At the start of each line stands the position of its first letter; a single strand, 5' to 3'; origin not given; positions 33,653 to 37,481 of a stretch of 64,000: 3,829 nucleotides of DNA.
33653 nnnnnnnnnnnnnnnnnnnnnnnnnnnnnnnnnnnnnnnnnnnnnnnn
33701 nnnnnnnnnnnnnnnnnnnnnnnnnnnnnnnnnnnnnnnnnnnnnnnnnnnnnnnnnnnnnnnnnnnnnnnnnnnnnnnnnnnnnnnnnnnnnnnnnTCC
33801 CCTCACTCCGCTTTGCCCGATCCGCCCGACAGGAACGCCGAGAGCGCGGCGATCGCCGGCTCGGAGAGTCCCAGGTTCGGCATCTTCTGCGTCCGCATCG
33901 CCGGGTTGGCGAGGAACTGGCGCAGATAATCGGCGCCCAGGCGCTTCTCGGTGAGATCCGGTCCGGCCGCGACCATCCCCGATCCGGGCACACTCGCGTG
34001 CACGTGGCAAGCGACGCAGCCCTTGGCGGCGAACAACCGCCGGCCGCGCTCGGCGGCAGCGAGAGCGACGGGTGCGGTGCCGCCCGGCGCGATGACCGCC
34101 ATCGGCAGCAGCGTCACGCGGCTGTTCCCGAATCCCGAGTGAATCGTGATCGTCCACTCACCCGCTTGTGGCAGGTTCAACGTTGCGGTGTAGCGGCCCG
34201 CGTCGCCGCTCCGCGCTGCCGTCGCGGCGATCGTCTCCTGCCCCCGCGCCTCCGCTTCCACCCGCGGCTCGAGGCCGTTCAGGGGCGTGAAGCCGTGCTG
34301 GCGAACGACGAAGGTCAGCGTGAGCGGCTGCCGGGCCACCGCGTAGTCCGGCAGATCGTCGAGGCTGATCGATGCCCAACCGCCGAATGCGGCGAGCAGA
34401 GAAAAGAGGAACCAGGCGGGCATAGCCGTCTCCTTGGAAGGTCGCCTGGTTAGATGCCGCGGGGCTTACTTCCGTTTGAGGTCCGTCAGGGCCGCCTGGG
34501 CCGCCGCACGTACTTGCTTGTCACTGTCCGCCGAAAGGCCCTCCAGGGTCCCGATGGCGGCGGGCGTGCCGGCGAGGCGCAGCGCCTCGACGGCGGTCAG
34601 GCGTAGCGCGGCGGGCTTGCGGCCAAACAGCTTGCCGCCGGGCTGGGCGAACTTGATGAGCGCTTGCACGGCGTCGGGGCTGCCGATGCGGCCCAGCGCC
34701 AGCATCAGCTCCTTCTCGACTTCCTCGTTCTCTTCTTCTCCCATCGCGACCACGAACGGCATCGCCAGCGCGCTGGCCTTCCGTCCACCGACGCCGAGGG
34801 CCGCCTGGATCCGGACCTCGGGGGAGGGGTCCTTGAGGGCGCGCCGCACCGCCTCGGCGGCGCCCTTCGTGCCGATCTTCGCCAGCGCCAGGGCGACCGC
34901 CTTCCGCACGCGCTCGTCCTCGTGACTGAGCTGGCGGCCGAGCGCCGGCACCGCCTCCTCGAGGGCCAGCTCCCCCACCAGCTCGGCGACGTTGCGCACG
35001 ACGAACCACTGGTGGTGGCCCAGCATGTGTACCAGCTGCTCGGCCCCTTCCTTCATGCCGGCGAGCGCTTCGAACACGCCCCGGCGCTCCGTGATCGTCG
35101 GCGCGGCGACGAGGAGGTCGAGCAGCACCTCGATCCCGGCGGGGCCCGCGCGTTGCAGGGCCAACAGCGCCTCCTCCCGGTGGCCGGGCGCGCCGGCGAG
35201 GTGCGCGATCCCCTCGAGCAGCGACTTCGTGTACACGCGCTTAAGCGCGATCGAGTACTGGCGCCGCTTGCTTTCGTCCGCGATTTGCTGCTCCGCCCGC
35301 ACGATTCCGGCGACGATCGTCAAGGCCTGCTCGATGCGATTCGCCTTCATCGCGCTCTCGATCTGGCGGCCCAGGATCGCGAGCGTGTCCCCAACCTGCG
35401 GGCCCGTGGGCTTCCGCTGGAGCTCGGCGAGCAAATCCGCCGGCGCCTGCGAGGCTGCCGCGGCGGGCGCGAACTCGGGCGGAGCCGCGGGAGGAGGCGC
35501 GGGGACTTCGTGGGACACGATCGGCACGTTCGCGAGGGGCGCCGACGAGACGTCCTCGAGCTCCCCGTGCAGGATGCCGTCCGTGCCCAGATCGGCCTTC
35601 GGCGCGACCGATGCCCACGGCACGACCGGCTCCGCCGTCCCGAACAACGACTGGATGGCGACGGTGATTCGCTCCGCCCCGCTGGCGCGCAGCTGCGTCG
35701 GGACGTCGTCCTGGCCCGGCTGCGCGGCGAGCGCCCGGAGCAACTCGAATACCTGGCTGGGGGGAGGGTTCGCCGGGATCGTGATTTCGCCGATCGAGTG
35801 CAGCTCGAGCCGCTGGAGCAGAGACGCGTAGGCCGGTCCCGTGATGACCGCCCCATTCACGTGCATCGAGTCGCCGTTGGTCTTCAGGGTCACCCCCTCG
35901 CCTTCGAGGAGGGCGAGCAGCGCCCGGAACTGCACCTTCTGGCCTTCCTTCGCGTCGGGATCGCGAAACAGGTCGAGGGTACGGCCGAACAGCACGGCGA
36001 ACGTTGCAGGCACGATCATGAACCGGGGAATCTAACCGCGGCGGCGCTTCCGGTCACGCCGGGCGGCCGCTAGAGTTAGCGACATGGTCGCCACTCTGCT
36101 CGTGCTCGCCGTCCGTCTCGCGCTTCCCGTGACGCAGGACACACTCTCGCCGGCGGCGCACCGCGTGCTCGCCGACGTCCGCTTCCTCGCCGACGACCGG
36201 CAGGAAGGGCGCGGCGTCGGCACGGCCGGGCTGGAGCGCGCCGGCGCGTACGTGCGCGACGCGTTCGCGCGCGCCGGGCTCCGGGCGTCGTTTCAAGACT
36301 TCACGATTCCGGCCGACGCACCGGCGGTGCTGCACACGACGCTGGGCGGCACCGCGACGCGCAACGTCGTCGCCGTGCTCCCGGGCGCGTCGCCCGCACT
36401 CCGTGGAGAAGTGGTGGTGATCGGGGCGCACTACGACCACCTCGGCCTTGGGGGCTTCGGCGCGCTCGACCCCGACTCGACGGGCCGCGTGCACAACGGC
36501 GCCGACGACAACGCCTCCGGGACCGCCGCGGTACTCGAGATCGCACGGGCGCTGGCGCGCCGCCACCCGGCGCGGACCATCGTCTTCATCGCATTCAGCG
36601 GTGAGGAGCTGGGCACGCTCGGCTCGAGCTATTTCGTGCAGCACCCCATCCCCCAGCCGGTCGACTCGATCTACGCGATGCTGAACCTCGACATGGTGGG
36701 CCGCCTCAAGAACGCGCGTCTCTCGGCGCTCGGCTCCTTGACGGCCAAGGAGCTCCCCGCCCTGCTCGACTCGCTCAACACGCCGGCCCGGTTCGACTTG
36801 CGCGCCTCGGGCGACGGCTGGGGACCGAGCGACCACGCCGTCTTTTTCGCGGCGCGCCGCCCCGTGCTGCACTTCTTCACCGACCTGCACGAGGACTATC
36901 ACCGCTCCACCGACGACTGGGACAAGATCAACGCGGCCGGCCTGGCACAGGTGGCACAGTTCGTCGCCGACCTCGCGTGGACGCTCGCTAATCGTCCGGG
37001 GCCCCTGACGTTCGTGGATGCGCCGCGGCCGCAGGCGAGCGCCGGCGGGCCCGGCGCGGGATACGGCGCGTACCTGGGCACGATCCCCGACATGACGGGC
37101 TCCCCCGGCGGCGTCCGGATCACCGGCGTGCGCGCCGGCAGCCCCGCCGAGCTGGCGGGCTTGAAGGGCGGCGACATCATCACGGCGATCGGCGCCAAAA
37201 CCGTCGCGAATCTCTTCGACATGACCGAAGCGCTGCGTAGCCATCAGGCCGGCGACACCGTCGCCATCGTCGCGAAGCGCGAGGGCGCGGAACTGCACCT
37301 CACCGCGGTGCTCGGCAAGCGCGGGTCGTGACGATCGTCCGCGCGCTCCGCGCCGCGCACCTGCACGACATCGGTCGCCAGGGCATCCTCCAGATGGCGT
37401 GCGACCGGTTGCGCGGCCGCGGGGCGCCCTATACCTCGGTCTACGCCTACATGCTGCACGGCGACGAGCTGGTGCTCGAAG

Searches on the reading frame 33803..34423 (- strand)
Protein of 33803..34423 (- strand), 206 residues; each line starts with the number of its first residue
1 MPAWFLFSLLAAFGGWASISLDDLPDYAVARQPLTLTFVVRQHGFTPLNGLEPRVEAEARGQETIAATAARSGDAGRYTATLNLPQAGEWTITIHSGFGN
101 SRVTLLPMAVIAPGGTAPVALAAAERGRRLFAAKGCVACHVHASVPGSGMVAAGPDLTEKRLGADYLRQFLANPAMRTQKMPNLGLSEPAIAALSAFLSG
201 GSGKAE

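Call 59: search_protein_families(library=pfam, proteins=[window:33803-34423:-], max_evalue=0.001)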
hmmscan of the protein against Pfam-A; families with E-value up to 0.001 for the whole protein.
window:33803-34423:- (206 aa): 3 families
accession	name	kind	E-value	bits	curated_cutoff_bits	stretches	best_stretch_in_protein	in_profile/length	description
PF13442.11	Cytochrome_CBB3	-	1.6e-06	28.8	27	1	122-198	1-68/68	Cytochrome C oxidase, cbb3-type, subunit III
PF00034.26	Cytochrom_C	-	0.00012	23.8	21.3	0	124-167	1-42/90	Cytochrome c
PF13115.11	YtkA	-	0.00023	22.2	25.9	1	36-95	24-85/85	YtkA-like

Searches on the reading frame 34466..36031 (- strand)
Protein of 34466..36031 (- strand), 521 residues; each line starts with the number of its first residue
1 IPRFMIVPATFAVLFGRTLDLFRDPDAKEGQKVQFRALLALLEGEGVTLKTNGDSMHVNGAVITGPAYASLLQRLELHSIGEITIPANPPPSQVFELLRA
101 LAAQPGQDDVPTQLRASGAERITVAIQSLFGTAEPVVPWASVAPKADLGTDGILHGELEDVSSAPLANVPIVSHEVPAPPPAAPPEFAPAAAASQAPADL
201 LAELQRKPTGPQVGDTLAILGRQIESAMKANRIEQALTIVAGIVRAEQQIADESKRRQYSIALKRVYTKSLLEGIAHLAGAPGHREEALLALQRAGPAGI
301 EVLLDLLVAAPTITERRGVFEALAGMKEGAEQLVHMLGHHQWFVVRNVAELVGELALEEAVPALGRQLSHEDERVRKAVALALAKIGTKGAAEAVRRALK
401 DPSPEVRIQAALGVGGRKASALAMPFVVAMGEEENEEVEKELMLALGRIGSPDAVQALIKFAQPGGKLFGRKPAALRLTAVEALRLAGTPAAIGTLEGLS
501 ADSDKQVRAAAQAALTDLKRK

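Call 69: search_protein_families(library=pfam, proteins=[window:34466-36031:-], max_evalue=0.0001)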
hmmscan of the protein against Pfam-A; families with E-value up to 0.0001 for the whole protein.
window:34466-36031:- (521 aa): 5 families
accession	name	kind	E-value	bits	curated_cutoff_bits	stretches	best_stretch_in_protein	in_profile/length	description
PF13646.12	HEAT_2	-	7.6e-27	93.9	27.7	2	332-401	3-73/88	HEAT repeats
PF02985.28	HEAT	-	3.6e-13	48.9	23.5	0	361-387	2-28/31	HEAT repeat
PF13513.12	HEAT_EZ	-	4.6e-08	33.9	27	0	353-386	22-55/55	HEAT-like repeat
PF03130.22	HEAT_PBS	-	2.8e-06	27.7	20.9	0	442-462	5-25/27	PBS lyase HEAT-like repeat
PF12717.13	Cnd1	-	4.1e-06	27.4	26.4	0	393-414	24-45/162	non-SMC mitotic condensation complex subunit 1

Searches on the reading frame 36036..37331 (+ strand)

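Call 69: search_protein_families(library=pfam, proteins=[window:36036-37331:+], max_evalue=0.0001)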
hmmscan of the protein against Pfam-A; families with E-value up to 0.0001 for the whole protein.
window:36036-37331:+ (431 aa): 5 families
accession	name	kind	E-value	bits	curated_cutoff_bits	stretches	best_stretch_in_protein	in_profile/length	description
PF04389.22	Peptidase_M28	-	7.2e-46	156.8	21.3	1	110-313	1-192/193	Peptidase family M28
PF13180.12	PDZ_2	-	1.8e-11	44.6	27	1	356-423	10-77/80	PDZ domain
PF17820.7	PDZ_6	-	5.1e-08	33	27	1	362-404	2-41/54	PDZ domain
PF01546.33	Peptidase_M20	-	2e-07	31.6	24.6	1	129-216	2-96/206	Peptidase family M20/M25/M40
PF00595.29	PDZ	-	1.2e-05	26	23.2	1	358-412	25-79/81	PDZ domain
